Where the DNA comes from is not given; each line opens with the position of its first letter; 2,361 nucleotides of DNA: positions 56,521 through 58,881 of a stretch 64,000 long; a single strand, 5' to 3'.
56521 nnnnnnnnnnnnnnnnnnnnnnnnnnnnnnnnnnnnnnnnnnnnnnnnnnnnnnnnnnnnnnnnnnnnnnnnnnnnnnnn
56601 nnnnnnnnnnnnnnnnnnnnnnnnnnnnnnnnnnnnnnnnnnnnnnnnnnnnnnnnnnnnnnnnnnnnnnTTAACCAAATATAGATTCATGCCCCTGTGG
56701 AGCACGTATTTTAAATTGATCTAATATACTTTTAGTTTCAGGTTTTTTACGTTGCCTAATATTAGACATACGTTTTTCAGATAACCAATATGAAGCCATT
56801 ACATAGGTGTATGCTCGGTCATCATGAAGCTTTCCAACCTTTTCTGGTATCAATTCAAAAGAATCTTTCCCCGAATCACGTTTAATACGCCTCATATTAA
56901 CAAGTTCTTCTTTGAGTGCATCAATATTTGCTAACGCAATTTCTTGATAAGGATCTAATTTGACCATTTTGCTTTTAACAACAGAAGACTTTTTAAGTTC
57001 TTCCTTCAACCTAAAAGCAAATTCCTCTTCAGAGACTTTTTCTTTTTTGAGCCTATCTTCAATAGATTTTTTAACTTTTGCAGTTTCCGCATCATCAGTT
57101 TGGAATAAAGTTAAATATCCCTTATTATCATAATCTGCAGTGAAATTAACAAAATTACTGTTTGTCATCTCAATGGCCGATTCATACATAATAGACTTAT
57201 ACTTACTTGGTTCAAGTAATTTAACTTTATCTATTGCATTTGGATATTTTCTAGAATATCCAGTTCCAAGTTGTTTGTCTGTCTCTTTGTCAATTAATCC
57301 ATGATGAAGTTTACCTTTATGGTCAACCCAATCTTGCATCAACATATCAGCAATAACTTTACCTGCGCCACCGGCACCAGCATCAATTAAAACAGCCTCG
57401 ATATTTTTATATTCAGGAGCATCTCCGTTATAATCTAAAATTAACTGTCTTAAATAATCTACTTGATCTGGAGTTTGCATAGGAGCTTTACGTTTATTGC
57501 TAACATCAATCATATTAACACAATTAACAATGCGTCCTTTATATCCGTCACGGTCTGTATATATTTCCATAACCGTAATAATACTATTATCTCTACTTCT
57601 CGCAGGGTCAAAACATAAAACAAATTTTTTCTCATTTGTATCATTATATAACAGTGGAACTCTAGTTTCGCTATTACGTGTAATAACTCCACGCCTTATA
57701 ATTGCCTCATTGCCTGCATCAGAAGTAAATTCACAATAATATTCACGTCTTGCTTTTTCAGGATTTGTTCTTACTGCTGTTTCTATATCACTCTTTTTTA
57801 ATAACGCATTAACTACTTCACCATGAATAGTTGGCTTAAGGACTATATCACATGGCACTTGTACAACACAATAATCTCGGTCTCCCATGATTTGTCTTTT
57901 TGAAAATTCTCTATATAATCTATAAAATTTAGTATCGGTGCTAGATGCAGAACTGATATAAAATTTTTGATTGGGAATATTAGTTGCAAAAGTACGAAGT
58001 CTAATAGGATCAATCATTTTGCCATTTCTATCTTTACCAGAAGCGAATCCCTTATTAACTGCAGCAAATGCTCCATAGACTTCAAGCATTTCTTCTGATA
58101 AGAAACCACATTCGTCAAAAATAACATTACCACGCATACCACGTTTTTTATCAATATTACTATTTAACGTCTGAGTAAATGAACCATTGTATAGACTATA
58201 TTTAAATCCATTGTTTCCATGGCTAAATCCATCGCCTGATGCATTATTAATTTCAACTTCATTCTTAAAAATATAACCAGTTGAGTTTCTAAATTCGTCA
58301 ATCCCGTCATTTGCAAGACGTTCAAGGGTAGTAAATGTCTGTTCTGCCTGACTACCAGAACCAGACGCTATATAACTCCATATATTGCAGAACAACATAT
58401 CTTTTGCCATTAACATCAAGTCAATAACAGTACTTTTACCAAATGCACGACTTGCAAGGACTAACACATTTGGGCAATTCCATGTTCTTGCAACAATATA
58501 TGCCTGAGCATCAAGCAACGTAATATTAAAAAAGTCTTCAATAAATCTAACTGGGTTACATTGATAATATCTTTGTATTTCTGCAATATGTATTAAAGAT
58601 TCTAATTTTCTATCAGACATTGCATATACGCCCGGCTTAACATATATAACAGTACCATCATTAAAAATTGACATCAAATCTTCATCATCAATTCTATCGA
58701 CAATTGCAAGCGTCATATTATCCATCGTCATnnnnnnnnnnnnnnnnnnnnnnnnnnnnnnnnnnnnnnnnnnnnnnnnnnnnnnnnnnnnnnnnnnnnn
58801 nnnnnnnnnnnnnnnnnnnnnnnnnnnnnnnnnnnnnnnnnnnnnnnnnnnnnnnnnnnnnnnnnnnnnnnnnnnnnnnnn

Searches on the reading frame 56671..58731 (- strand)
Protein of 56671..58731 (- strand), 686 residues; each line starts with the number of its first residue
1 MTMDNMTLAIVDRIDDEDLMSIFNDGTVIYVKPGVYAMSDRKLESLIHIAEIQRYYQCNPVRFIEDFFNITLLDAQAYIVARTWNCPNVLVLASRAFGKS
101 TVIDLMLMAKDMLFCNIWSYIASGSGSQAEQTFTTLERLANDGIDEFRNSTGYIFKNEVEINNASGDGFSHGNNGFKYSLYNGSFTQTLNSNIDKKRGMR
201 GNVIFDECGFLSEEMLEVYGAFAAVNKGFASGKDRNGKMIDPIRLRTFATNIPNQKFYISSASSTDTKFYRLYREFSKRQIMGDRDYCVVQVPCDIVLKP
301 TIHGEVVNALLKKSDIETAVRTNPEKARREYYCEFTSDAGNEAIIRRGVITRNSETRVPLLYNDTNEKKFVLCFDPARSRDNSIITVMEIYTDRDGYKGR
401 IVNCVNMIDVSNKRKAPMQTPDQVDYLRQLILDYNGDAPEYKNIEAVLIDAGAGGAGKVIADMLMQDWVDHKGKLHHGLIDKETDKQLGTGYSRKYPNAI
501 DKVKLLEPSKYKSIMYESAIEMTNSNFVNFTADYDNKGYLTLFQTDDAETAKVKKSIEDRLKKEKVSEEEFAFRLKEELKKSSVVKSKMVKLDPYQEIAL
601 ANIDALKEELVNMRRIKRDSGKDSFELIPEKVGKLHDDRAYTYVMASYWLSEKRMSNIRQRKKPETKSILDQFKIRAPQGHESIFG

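Call 14: search_protein_families(library=phrogs, proteins=[window:56671-58731:-], max_evalue=0.001)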
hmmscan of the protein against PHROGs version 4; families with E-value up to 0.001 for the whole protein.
window:56671-58731:- (686 aa): 2 families
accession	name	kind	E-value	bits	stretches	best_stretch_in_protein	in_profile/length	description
phrog_2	-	head and packaging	1.5e-27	97.7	1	64-663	259-607/807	terminase large subunit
phrog_15503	-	unknown function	2.3e-06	28.2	1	39-214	34-198/245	-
